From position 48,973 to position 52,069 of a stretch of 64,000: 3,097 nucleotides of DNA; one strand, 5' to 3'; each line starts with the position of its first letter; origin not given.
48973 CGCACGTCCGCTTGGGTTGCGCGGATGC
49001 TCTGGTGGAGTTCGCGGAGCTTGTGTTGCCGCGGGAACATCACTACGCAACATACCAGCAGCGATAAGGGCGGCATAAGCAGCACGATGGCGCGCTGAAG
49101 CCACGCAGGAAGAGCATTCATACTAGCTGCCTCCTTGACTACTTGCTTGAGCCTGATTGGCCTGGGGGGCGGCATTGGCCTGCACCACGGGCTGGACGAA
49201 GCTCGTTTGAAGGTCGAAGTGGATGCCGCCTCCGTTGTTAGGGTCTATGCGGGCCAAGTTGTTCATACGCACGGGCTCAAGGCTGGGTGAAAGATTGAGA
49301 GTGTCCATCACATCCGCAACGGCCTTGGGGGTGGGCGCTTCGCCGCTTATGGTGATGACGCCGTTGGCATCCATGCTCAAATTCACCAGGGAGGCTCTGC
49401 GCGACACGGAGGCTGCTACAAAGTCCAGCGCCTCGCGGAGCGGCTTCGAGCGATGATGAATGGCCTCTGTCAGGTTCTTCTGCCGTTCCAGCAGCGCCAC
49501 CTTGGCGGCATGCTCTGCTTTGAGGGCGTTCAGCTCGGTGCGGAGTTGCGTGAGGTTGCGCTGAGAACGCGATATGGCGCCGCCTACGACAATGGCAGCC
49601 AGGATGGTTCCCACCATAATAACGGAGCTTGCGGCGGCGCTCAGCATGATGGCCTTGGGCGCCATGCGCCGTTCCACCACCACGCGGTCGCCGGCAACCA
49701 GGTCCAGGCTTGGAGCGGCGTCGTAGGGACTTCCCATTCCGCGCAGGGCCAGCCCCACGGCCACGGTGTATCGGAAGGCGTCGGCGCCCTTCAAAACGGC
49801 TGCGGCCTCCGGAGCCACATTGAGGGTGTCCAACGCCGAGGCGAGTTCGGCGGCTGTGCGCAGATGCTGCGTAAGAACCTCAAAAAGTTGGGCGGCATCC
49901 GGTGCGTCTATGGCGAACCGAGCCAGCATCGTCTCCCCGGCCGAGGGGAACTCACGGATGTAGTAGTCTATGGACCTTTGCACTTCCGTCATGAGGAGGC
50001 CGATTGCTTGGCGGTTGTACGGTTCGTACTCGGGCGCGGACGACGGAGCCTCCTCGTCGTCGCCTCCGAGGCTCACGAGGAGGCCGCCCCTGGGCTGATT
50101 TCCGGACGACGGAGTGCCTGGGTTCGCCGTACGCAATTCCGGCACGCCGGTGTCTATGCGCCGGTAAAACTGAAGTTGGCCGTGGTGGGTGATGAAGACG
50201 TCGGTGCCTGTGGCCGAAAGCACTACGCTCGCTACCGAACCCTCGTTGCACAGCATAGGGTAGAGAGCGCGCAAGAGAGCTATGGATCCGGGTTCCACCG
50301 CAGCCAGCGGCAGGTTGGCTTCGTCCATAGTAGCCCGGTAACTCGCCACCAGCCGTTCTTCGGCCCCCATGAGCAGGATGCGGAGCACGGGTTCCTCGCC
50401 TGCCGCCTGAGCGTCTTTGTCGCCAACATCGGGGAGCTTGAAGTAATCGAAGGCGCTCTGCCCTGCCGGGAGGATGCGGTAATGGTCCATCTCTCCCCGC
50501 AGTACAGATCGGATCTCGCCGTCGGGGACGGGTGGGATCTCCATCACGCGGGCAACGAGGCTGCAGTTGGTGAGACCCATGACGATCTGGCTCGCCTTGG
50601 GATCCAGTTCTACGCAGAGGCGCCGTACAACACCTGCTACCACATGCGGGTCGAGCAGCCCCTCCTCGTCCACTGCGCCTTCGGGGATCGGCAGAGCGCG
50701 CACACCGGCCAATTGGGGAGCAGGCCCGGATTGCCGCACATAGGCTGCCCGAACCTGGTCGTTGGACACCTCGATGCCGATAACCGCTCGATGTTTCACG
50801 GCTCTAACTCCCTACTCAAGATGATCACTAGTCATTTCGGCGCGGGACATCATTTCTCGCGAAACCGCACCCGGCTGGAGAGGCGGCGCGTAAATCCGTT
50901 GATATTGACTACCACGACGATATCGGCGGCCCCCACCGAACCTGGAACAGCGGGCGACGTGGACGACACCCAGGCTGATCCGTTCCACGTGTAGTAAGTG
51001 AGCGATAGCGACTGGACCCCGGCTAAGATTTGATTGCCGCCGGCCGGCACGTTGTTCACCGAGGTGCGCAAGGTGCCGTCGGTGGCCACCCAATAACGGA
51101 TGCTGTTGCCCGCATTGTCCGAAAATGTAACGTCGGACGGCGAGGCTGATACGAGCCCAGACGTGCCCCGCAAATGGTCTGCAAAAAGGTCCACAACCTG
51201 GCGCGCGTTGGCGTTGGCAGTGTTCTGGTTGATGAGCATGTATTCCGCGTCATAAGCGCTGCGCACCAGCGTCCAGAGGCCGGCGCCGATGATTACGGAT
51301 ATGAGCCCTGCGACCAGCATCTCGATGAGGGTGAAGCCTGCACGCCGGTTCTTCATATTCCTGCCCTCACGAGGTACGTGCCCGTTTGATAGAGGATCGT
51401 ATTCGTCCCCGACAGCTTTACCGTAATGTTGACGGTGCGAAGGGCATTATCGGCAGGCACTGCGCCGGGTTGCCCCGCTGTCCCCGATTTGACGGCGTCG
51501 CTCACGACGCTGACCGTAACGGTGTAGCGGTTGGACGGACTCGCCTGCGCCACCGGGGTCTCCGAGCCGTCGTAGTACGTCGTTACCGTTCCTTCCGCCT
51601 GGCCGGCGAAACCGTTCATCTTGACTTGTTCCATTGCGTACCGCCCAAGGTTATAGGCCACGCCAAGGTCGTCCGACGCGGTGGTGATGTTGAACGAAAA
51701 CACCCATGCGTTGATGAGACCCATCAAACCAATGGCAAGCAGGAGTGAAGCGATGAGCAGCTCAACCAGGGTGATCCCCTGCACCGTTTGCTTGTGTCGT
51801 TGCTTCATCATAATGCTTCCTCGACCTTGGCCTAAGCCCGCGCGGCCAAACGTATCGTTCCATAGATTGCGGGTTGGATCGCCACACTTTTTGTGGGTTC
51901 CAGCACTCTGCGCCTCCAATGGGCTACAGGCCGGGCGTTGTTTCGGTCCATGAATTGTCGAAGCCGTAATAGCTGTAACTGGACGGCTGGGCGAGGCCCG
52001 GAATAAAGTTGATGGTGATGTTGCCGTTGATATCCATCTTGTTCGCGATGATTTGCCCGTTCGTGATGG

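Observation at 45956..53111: Pseudopilus/secretin cluster lacking ATPase, platform protein, peptidase and major pilin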

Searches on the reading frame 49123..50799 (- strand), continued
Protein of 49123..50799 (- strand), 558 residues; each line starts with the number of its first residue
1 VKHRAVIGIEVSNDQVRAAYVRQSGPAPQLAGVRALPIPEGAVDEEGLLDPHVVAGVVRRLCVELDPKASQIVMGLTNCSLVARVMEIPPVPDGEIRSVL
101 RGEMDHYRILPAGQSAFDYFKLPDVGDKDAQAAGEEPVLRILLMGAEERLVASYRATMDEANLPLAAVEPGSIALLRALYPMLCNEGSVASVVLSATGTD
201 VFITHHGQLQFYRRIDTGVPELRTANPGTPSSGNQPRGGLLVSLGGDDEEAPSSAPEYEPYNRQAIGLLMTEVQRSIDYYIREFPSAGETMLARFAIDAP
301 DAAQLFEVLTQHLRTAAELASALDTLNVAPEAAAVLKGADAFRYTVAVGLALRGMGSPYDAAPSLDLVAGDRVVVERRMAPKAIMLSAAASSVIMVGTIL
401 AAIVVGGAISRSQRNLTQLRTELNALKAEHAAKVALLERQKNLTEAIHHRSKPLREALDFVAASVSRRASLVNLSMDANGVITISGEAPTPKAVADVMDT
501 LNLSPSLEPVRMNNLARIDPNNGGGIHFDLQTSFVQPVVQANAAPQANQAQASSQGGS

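Call 91: list_cluster_members(proteins=[P0004, P0005, P0006, P0020, P0022, P0030, P0033, P0035, P0044, P0050])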
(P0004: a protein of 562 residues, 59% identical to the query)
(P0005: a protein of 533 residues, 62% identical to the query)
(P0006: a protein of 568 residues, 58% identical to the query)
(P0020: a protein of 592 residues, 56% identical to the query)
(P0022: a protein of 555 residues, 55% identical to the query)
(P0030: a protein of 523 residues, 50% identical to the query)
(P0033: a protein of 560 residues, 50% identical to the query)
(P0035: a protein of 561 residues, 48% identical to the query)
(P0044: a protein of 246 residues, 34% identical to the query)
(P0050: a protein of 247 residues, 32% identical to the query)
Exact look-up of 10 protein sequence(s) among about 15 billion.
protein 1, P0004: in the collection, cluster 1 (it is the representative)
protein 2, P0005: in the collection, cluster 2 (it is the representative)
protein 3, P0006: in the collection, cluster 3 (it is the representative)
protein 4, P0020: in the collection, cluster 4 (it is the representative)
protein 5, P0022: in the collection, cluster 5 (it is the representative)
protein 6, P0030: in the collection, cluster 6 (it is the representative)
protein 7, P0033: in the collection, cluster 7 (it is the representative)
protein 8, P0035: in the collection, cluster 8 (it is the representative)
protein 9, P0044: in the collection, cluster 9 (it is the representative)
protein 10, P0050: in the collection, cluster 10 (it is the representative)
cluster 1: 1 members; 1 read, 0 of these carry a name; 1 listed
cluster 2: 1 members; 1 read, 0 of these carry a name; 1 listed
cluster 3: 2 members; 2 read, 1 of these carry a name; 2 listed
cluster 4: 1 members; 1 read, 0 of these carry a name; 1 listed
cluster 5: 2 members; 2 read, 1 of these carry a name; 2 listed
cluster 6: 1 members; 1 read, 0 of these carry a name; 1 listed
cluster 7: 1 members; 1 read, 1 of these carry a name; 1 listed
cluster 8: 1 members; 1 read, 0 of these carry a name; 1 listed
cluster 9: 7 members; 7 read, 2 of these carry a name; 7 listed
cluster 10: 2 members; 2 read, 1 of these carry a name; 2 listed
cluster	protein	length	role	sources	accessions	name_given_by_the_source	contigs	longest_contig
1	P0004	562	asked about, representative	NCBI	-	-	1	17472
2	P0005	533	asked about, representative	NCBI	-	-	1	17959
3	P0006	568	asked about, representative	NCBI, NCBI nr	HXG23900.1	MAG TPA: hypothetical protein VNJ09_05040 [Chthonomonadales bacterium] | hypothetical protein [Chthonomonadales bacterium]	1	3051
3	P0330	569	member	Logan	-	-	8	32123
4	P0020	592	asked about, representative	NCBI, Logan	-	-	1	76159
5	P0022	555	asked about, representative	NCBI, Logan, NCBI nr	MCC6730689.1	MAG: pilus assembly protein PilM [Chthonomonadales bacterium] | pilus assembly protein PilM [Chthonomonadales bacterium]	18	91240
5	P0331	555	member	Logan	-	-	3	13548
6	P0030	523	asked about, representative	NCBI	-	-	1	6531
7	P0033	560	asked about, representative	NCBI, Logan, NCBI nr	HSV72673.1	MAG TPA: pilus assembly protein PilM [Chthonomonadales bacterium] | pilus assembly protein PilM [Chthonomonadales bacterium]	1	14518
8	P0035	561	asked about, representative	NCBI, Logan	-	-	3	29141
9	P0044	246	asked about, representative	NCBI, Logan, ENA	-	-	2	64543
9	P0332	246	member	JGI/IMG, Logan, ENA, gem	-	hypothetical protein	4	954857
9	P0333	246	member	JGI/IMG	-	hypothetical protein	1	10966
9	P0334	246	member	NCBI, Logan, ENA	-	-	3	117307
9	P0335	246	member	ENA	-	-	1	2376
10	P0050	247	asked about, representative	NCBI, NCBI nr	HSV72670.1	MAG TPA: hypothetical protein VLH79_02810 [Chthonomonadales bacterium] | hypothetical protein [Chthonomonadales bacterium]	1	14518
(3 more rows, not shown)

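Call 95: search_protein_families(library=ncbifam, proteins=[L014:2075-3793:+, L020:10001-11716:+, L014:4100-5311:+, L014:5552-5974:+, L020:13257-13634:+, L021:4267-4653:+], max_evalue=0.00001)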
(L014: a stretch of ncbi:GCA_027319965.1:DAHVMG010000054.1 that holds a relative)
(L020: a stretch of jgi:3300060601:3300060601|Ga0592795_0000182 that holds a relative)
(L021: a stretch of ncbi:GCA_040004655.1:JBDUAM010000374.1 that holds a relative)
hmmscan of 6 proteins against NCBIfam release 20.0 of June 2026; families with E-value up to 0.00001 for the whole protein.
L014:2075-3793:+ (572 aa): 20 families
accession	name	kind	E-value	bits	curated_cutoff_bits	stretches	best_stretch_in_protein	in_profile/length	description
TIGR02538.1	type_IV_pilB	equivalog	2.9e-180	600.6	675.65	1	15-565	2-562/564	type IV-A pilus assembly ATPase PilB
TIGR02533.1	type_II_gspE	equivalog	2e-171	570.9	630.25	1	86-564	3-485/486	type II secretion system ATPase GspE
NF053534.1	T4PilAsmATPsTfpB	equivalog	1.5e-139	466.1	850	1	55-565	64-582/584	type IV pilus assembly ATPase TfpB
NF007755.0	PRK10436.1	equivalog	4e-130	434.6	617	1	97-565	19-459/465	type II secretion system protein GspE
NF041000.1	ATPase_ComGA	equivalog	5.9e-76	255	300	1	192-457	2-266/267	competence type IV pilus ATPase ComGA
TIGR01420.1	pilT_fam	subfamily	5.2e-51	173.9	319.1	1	192-456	4-268/343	PilT/PilU family type 4a pilus ATPase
TIGR02525.1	plasmid_TraJ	equivalog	6e-25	88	368.3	1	299-436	132-272/372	plasmid transfer ATPase TraJ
TIGR02524.1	dot_icm_DotB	equivalog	7.3e-20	71.5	463.3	1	320-434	134-257/358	Dot/Icm type IV secretion system ATPase DotB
NF010469.0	PRK13894.1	subfamily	1.4e-16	60.8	508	1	321-434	150-265/320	conjugal transfer ATPase TrbB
TIGR02782.1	TrbB_P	equivalog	2e-15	56.9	304.55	1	323-435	139-254/303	P-type conjugative transfer ATPase TrbB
NF058587.1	archaellum_moto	equivalog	2.2e-15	56.4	550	1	323-433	278-393/527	archaellum flagellar ATPase motor FlaI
NF053729.1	c-di-GMP_motif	domain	9.6e-15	54.1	38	1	14-63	1-50/53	cyclic di-GMP-binding domain-containing protein, MshE-related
NF008411.1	PRK11234.1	equivalog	1.3e-14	53.6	1170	1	13-154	482-622/723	cyclic di-3',5'-guanylate-activated glycosyltransferase NfrB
NF010407.0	PRK13833.1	subfamily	7.1e-12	45.4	499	1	311-439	136-265/323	conjugal transfer protein TrbB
TIGR02788.1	VirB11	equivalog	7.3e-12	44.9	249.95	1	322-437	146-266/308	P-type DNA transfer ATPase VirB11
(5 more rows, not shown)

L020:10001-11716:+ (571 aa): 18 families
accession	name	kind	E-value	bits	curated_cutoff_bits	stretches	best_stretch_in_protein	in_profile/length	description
TIGR02538.1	type_IV_pilB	equivalog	1.8e-179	598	675.65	1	14-566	2-562/564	type IV-A pilus assembly ATPase PilB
TIGR02533.1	type_II_gspE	equivalog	3.3e-179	596.6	630.25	1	84-565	2-485/486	type II secretion system ATPase GspE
NF053534.1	T4PilAsmATPsTfpB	equivalog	5.3e-149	497.3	850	1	57-565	67-581/584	type IV pilus assembly ATPase TfpB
NF007755.0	PRK10436.1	equivalog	2.4e-132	441.9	617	1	148-566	53-459/465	type II secretion system protein GspE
NF041000.1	ATPase_ComGA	equivalog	9e-79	264.2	300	1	192-457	3-266/267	competence type IV pilus ATPase ComGA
TIGR01420.1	pilT_fam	subfamily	8.5e-50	169.9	319.1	1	191-458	4-270/343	PilT/PilU family type 4a pilus ATPase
TIGR02525.1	plasmid_TraJ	equivalog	1.1e-24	87.1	368.3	1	312-436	142-272/372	plasmid transfer ATPase TraJ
TIGR02524.1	dot_icm_DotB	equivalog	1e-20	74.2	463.3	1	315-433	129-256/358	Dot/Icm type IV secretion system ATPase DotB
NF008411.1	PRK11234.1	equivalog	1.1e-16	60.5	1170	1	9-155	479-624/723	cyclic di-3',5'-guanylate-activated glycosyltransferase NfrB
TIGR02782.1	TrbB_P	equivalog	5.6e-16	58.7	304.55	1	320-439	136-258/303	P-type conjugative transfer ATPase TrbB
NF053729.1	c-di-GMP_motif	domain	5.9e-16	58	38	1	13-63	1-51/53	cyclic di-GMP-binding domain-containing protein, MshE-related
NF058587.1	archaellum_moto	equivalog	1.8e-14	53.4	550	1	319-435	274-395/527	archaellum flagellar ATPase motor FlaI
NF012033.0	PRK15489.1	equivalog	1.9e-14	52.8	537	1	7-157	486-636/703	glycosyl transferase family protein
NF010469.0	PRK13894.1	subfamily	3.7e-14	52.8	508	1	308-436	138-267/320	conjugal transfer ATPase TrbB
TIGR03819.1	heli_sec_ATPase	hypoth_equivalog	1.6e-12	47.3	373.15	1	282-462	139-326/340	TadA family conjugal transfer-associated ATPase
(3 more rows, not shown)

L014:4100-5311:+ (403 aa): 6 families
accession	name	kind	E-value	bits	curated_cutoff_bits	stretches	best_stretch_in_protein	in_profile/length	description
TIGR02120.1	GspF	equivalog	1.4e-113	380.2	424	1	4-401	1-401/401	type II secretion system inner membrane protein GspF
NF052607.1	T4PiliAsmPilCThrm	equivalog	1.2e-108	363.8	700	1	1-397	1-400/406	type IV pilus assembly protein PilC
NF052606.1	T4PiliAsmPilCMyx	equivalog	2.4e-98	329.7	700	1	2-401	20-418/419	type IV pilus assembly protein PilC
NF007861.0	PRK10573.1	equivalog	6.9e-84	282.2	401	1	4-401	7-398/401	protein transport protein HofC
NF047826.1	T3SSXpsF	equivalog_domain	6e-77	259.1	650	1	1-401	1-404/405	type II secretion system protein XpsF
NF041012.2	T4P_ComGB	equivalog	2.8e-37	128.8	240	1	70-397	8-330/332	competence type IV pilus assembly protein ComGB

L014:5552-5974:+ (140 aa): 5 families
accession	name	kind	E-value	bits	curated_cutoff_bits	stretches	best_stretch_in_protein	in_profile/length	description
TIGR01710.1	typeII_sec_gspG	equivalog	1.5e-10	41.2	88.85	1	14-71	2-59/134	type II secretion system major pseudopilin GspG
NF040999.1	pilin_ComGC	equivalog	5.9e-10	39.2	75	1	13-85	2-74/84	competence type IV pilus major pilin ComGC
NF007862.0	PRK10574.1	equivalog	6.2e-07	29.6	138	1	11-62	3-51/145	prepilin peptidase-dependent pilin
TIGR02532.1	IV_pilin_GFxxxE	domain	9e-07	28.5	16.3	1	13-35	2-24/24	prepilin-type N-terminal cleavage/methylation domain-containing protein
NF041775.1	typeIV_PilA_Myxo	equivalog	2.1e-06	27.9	400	1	10-65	8-63/214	type IV pilin protein PilA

L020:13257-13634:+ (125 aa): 6 families
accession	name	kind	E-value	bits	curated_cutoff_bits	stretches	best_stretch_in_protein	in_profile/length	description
TIGR01710.1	typeII_sec_gspG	equivalog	4.4e-11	43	88.85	1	12-86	1-73/134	type II secretion system major pseudopilin GspG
NF041775.1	typeIV_PilA_Myxo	equivalog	1.1e-09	38.6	400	1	4-64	5-63/214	type IV pilin protein PilA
NF040999.1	pilin_ComGC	equivalog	2.2e-09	37.4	75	1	12-89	2-78/84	competence type IV pilus major pilin ComGC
TIGR02532.1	IV_pilin_GFxxxE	domain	1.3e-08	34.3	16.3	1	11-34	1-24/24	prepilin-type N-terminal cleavage/methylation domain-containing protein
NF007862.0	PRK10574.1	equivalog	1.6e-07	31.6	138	1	10-44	3-37/145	prepilin peptidase-dependent pilin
TIGR02596.1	TIGR02596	subfamily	9.6e-06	25.8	70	0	14-53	1-39/196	Verru_Chthon cassette protein D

L021:4267-4653:+ (128 aa): 7 families
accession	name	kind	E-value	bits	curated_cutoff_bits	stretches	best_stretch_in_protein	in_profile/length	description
TIGR01710.1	typeII_sec_gspG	equivalog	1.3e-11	44.6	88.85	1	10-66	1-57/134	type II secretion system major pseudopilin GspG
TIGR02532.1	IV_pilin_GFxxxE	domain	1.6e-08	34.1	16.3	1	9-32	1-24/24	prepilin-type N-terminal cleavage/methylation domain-containing protein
NF040999.1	pilin_ComGC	equivalog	7.2e-08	32.5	75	1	10-66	2-58/84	competence type IV pilus major pilin ComGC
NF041775.1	typeIV_PilA_Myxo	equivalog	7.5e-08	32.6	400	1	7-75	6-77/214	type IV pilin protein PilA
TIGR01708.2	typeII_sec_gspH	equivalog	1.9e-06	28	80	1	10-54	2-43/169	type II secretion system minor pseudopilin GspH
NF007862.0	PRK10574.1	equivalog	2e-06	28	138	1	8-54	3-46/145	prepilin peptidase-dependent pilin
NF041013.1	T4P_ComGE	equivalog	6.1e-06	26.3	49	1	10-64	4-59/83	competence type IV pilus minor pilin ComGE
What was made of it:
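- On Type IVa pilus (T4aP): TIGR02538 PilB gives 598-601 bits against a 676 cut-off, and GspE gives 571-597 (call 95).
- Closest known: MSHA pilus mshI-J-K-L block. Same: A possible PilM-PilN-type fusion followed by PilO-like, PilP-like and secretin genes. c-di-GMP-binding MshEN-type ATPases occur in the complete clade-A loci (call 95).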

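Call 97: find_related_loci(query=A8, collection=metagenome_contigs, flank=10000)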
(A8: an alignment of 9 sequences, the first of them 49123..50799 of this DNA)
Query A8 (558 aa) in metagenome_contigs; peptide patterns used: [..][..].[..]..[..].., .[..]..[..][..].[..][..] (x = any residue, [..] = any of these).
600 stretches matched a pattern (row limit reached: there are more); 151 encode a relative of the query (tblastn E <= 1e-3); the best 80 are kept; 80 distinct loci.
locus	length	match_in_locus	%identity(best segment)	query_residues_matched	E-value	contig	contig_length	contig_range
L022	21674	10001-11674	87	1-558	0e+0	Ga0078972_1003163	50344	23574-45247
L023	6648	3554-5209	48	1-554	5e-159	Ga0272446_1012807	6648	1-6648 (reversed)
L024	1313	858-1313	61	1-148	1e-55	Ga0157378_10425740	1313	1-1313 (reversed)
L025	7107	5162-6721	27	7-546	6e-51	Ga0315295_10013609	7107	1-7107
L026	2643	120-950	25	269-546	6e-17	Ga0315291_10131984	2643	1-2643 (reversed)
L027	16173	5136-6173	23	2-356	5e-14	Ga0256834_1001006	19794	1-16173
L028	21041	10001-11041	21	4-356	2e-12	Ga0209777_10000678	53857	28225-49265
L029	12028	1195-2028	24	3-284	6e-12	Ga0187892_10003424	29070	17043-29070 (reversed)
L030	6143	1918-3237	23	2-461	7e-12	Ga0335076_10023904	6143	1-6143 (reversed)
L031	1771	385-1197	22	1-280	9e-12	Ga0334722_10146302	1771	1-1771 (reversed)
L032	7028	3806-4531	25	32-280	1e-11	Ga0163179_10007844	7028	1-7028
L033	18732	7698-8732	23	3-356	2e-11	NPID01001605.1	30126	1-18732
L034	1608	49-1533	23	29-525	1e-11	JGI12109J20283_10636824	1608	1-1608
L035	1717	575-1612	22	2-356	2e-11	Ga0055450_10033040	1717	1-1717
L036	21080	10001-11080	20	4-353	5e-11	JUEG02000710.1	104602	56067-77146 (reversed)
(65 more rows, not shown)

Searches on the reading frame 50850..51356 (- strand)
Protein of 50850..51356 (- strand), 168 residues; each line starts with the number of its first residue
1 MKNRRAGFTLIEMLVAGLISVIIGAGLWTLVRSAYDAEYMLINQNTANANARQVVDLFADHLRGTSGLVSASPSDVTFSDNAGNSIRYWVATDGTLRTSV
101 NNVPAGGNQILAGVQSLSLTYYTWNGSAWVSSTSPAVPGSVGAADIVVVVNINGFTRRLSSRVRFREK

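Call 3: search_protein_families(library=pfam, proteins=[window:50850-51356:-], max_evalue=0.1)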
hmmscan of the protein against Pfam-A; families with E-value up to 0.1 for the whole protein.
window:50850-51356:- (168 aa): 4 families
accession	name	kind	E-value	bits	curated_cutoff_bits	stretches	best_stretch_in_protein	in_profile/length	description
PF07963.17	N_methyl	-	1.5e-05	24.8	21.2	1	2-27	1-26/27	Prokaryotic N-terminal methylation motif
PF15527.11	Ntox22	-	0.0025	18.3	25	1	37-114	3-79/129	Bacterial toxin 22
PF10102.14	DUF2341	-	0.014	16.3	23.4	0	73-99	2-29/84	Domain of unknown function (DUF2341)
PF10708.14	DUF2510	-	0.024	14.8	24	0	124-139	17-32/35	Protein of unknown function (DUF2510)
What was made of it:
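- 50850..51356 (-): g3: minor pilin (168 aa), leader 'AG|FTLIE'. Its start overlaps the g2 stop (ATGA). N_methyl 24.8 bits, above cut-off (call 3).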

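Call 4: search_protein_families(library=ncbifam, proteins=[window:50850-51356:-], max_evalue=0.1)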
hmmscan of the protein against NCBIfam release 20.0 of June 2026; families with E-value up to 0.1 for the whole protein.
window:50850-51356:- (168 aa): 8 families
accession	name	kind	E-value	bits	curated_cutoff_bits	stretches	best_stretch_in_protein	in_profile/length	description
TIGR02532.1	IV_pilin_GFxxxE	domain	0.0033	17.2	16.3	1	5-22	1-18/24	prepilin-type N-terminal cleavage/methylation domain-containing protein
NF038304.1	EPS_HpsC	equivalog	0.0068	16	200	1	3-34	18-49/318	hormogonium polysaccharide secretion pseudopilin HpsC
NF041002.1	pilin_ComGF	equivalog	0.0078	16.4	80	1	6-118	2-112/139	competence type IV pilus minor pilin ComGF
NF040982.1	ComGD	equivalog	0.0083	16.5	70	1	6-31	2-26/139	competence type IV pilus minor pilin ComGD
TIGR01708.2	typeII_sec_gspH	equivalog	0.048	13.7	80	1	6-30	2-27/169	type II secretion system minor pseudopilin GspH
NF006453.0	PRK08808.1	equivalog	0.062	12.4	295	1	1-33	2-34/211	type II secretion system protein J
NF007800.0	PRK10506.1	equivalog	0.086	12.7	158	0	3-27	6-31/163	prepilin peptidase-dependent protein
NF041013.1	T4P_ComGE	equivalog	0.09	12.9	49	0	7-35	5-33/83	competence type IV pilus minor pilin ComGE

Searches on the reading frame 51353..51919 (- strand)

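Call 3: search_protein_families(library=pfam, proteins=[window:51353-51919:-], max_evalue=0.1)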
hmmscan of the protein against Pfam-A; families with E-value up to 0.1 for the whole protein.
window:51353-51919:- (188 aa): 1 family
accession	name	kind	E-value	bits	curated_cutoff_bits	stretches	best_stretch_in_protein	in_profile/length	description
PF07963.17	N_methyl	-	0.00025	20.9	21.2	1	47-68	5-26/27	Prokaryotic N-terminal methylation motif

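Call 4: search_protein_families(library=ncbifam, proteins=[window:51353-51919:-], max_evalue=0.1)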
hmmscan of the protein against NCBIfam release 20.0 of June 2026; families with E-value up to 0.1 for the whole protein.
window:51353-51919:- (188 aa): 5 families
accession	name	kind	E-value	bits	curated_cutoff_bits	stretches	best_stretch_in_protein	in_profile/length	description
TIGR02523.1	type_IV_pilV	equivalog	6.1e-08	33.2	52.2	1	47-123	2-76/139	type IV pilus modification protein PilV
NF041013.1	T4P_ComGE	equivalog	0.0066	16.5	49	1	45-103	2-60/83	competence type IV pilus minor pilin ComGE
TIGR02598.1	TIGR02598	subfamily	0.0068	16.6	51.4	1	48-170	1-124/151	Verru_Chthon cassette protein B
NF006184.0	PRK08319.1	equivalog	0.048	13.2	180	1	30-137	72-174/224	energy-coupling factor ABC transporter permease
NF038304.1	EPS_HpsC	equivalog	0.066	12.8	200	1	39-63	13-37/318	hormogonium polysaccharide secretion pseudopilin HpsC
